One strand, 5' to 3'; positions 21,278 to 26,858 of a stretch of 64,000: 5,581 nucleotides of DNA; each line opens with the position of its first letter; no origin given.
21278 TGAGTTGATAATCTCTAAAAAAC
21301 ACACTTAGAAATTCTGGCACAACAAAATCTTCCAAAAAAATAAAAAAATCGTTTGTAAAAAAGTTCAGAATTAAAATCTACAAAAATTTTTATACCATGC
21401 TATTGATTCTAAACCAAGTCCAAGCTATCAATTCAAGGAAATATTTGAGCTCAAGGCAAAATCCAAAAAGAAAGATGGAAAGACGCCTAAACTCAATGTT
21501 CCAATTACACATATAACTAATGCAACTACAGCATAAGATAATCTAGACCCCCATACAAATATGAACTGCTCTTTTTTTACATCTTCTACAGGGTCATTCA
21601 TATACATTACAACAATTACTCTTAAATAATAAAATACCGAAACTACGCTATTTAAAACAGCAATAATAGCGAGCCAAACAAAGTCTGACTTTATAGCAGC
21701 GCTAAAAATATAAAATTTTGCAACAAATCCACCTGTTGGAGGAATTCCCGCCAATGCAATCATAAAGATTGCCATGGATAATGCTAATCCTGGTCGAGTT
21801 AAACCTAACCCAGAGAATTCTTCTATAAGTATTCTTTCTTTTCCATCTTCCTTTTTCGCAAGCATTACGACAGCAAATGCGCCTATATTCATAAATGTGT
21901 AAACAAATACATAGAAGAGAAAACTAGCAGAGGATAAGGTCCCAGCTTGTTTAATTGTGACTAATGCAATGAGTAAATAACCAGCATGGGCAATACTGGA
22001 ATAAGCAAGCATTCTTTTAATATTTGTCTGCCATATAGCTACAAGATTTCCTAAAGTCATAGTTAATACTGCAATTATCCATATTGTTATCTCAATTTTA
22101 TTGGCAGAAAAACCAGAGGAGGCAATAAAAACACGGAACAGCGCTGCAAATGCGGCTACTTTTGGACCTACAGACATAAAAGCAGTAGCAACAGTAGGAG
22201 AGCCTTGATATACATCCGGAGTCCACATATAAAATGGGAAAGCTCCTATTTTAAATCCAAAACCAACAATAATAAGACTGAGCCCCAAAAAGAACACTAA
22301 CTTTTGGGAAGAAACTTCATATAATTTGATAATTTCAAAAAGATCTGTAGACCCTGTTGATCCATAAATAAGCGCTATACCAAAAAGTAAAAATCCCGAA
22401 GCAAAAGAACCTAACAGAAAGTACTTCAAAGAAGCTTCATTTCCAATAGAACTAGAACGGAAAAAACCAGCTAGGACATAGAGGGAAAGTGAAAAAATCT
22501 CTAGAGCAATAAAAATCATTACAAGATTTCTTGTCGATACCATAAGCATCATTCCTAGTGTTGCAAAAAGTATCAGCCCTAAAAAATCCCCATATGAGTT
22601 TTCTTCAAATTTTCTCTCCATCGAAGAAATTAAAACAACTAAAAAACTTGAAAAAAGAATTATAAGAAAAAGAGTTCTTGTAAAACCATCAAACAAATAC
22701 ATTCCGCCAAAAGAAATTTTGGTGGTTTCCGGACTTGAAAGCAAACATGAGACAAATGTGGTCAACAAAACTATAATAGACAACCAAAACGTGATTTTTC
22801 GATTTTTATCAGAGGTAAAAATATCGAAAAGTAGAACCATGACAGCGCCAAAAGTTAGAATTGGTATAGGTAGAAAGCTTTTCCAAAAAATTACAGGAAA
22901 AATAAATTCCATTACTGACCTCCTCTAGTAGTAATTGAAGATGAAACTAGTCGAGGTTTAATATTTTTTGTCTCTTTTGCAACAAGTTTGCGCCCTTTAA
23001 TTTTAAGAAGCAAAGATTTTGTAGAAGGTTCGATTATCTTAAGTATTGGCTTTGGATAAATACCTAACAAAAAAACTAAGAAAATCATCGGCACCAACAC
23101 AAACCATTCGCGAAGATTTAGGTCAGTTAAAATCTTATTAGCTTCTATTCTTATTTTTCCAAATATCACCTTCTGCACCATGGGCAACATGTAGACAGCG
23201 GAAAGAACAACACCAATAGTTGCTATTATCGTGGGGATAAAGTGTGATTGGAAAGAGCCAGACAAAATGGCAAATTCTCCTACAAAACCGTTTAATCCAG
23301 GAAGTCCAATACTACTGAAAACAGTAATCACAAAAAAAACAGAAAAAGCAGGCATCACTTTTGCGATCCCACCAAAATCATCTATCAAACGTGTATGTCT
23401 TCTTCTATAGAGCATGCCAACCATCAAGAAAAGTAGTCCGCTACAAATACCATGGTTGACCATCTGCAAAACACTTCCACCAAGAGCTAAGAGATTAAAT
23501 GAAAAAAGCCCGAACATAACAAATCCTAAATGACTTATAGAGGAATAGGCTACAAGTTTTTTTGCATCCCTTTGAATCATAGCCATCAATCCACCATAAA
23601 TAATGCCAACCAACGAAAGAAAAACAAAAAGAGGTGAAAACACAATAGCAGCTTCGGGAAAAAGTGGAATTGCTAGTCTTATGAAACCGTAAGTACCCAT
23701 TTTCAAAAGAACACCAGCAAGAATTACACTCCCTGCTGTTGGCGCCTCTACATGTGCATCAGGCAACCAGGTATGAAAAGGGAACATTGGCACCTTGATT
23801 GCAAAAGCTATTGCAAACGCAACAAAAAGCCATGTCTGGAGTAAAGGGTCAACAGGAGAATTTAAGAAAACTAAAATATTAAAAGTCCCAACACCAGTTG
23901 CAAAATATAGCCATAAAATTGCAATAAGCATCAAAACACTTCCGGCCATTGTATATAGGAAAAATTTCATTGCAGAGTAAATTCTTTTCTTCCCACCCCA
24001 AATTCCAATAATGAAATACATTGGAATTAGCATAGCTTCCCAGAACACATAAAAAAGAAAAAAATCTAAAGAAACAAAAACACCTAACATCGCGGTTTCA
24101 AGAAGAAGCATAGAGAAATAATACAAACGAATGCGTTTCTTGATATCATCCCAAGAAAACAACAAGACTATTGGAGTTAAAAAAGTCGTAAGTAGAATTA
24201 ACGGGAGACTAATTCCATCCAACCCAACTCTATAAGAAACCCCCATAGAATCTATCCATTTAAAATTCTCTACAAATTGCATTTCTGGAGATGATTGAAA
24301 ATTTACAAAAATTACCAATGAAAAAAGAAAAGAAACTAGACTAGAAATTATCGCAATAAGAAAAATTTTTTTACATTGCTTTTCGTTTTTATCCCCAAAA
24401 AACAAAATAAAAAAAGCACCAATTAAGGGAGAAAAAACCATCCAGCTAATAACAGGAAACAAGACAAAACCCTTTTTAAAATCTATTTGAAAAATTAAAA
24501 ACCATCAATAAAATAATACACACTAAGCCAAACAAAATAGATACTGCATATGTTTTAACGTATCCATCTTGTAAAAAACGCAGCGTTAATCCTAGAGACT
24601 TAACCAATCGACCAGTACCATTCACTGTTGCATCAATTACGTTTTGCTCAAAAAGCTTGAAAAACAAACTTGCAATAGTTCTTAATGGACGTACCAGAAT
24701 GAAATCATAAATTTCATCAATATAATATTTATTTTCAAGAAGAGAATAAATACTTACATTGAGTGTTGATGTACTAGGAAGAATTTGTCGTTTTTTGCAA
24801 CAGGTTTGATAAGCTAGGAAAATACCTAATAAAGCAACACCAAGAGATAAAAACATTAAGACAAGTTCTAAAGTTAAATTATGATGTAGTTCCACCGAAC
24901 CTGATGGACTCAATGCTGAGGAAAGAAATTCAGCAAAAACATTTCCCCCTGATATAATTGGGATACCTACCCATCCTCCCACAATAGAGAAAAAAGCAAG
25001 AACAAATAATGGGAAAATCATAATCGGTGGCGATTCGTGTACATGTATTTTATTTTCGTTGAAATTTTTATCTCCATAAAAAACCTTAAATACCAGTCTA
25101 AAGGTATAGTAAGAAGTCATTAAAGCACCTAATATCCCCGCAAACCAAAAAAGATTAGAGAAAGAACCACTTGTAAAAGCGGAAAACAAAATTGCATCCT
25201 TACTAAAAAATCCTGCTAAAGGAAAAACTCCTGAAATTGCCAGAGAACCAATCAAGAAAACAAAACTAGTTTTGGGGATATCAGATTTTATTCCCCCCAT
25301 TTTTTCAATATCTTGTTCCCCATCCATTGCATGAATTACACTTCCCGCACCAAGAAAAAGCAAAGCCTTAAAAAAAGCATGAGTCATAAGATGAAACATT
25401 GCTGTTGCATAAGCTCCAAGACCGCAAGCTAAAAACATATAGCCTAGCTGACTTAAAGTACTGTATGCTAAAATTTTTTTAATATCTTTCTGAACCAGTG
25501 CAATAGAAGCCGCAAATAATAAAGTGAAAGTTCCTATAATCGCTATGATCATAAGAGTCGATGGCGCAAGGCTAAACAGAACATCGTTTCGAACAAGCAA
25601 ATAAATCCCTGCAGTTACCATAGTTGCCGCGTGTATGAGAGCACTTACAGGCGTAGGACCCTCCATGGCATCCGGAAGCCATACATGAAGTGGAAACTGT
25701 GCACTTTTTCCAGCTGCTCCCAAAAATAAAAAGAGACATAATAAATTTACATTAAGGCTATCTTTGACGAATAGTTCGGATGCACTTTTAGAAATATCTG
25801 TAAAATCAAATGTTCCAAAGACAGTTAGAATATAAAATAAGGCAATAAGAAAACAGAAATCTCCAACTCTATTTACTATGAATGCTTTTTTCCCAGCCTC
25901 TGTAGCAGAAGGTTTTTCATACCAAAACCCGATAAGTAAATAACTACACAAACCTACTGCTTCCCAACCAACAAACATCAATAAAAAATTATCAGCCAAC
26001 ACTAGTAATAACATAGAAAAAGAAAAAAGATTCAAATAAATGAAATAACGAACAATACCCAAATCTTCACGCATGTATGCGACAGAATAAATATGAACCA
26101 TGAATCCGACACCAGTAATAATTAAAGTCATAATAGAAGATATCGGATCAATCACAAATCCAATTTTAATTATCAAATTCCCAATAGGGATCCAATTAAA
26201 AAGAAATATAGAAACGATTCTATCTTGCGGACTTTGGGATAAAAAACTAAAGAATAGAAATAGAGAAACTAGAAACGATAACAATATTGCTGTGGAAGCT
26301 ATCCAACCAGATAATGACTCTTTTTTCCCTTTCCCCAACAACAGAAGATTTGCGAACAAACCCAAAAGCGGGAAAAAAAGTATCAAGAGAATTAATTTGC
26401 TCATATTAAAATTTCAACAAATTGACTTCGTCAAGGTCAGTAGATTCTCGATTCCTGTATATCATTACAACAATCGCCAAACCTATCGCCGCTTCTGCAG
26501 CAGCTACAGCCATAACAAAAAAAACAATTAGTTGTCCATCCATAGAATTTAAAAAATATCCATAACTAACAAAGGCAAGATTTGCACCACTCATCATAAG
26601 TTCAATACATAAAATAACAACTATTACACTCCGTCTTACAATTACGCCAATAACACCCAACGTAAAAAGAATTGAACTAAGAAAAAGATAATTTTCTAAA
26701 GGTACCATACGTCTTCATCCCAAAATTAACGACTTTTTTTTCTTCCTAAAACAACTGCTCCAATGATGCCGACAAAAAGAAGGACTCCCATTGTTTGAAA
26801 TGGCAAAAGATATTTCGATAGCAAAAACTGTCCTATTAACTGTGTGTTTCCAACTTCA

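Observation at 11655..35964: Two respiratory complex I operons in direct tandem (14-subunit followed by a 10-subunit copy)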

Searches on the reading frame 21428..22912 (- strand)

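Call 5: search_protein_families(library=pfam, proteins=[window:21428-22912:-], max_evalue=0.00001)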
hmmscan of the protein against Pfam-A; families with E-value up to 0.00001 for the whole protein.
window:21428-22912:- (494 aa): 1 family
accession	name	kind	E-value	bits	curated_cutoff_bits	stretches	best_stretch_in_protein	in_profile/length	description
PF00361.26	Proton_antipo_M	-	6.9e-73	245.8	21.5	1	128-424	2-293/294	NADH:quinone oxidoreductase/Mrp antiporter, TM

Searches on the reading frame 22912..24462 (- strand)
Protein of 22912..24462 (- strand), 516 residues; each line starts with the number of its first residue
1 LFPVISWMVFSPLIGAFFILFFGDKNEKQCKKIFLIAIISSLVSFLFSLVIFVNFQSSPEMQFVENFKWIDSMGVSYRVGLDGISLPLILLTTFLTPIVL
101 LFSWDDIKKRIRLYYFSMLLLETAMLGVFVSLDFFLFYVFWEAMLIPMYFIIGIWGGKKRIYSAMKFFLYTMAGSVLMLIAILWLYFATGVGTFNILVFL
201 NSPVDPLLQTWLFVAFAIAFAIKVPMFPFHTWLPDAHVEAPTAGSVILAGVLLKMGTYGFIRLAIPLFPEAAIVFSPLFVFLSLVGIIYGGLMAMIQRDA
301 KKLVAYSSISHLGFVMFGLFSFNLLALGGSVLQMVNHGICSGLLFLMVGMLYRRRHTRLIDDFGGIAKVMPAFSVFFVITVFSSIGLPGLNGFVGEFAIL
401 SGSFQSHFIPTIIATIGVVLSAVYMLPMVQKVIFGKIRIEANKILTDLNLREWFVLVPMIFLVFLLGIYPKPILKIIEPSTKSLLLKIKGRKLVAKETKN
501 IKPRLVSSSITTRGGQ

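Call 5: search_protein_families(library=pfam, proteins=[window:22912-24462:-], max_evalue=0.00001)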
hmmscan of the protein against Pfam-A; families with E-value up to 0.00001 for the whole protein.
window:22912-24462:- (516 aa): 1 family
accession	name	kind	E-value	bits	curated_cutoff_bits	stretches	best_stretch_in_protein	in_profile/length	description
PF00361.26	Proton_antipo_M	-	1.3e-77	261.3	21.5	1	131-420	1-293/294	NADH:quinone oxidoreductase/Mrp antiporter, TM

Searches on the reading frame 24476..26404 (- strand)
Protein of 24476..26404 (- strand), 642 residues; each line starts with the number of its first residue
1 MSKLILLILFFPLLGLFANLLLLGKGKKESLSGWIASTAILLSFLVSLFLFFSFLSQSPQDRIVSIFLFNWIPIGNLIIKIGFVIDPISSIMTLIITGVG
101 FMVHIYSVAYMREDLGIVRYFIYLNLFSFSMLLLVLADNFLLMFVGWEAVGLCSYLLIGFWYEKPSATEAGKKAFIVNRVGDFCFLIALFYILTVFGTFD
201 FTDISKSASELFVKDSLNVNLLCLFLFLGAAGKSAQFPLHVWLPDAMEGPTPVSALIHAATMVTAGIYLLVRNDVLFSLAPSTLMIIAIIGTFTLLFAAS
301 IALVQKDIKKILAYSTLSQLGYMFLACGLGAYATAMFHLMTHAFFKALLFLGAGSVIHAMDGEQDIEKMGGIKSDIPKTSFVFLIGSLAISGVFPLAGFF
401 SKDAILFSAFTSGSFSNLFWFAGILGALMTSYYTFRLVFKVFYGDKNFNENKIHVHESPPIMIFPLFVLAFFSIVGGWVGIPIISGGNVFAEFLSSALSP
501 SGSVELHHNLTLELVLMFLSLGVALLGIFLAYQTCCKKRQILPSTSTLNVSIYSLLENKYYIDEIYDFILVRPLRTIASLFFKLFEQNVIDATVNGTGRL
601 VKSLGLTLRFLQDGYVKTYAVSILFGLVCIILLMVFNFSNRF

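Call 5: search_protein_families(library=pfam, proteins=[window:24476-26404:-], max_evalue=0.00001)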
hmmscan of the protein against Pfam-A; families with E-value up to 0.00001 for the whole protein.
window:24476-26404:- (642 aa): 4 families
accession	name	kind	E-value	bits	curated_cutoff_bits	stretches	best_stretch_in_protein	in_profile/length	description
PF00361.26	Proton_antipo_M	-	1e-85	288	21.5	1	137-429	1-293/294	NADH:quinone oxidoreductase/Mrp antiporter, TM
PF00662.26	Proton_antipo_N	-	6e-19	68.1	24.5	1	71-121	1-51/51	NADH-Ubiquinone oxidoreductase (complex I), chain 5 N-terminus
PF01010.25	Proton_antipo_C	-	1.3e-10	41.8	26.8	1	446-580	82-238/243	NADH-dehyrogenase subunit F, TMs, (complex I) C-terminus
PF06455.17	NADH5_C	-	7.6e-09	35.9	28.2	1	433-634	1-181/181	NADH dehydrogenase subunit 5 C-terminus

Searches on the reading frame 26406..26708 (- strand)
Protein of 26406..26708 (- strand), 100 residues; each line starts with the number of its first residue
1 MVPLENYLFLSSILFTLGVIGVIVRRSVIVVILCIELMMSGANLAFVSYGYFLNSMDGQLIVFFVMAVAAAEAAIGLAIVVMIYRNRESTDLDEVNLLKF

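Call 5: search_protein_families(library=pfam, proteins=[window:26406-26708:-], max_evalue=0.00001)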
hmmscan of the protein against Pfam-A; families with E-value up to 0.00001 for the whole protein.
window:26406-26708:- (100 aa): 1 family
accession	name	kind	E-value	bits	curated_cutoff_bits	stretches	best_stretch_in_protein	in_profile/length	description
PF00420.29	Oxidored_q2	-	7.1e-29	99.8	26.1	1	7-99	2-94/95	NADH-ubiquinone/plastoquinone oxidoreductase chain 4L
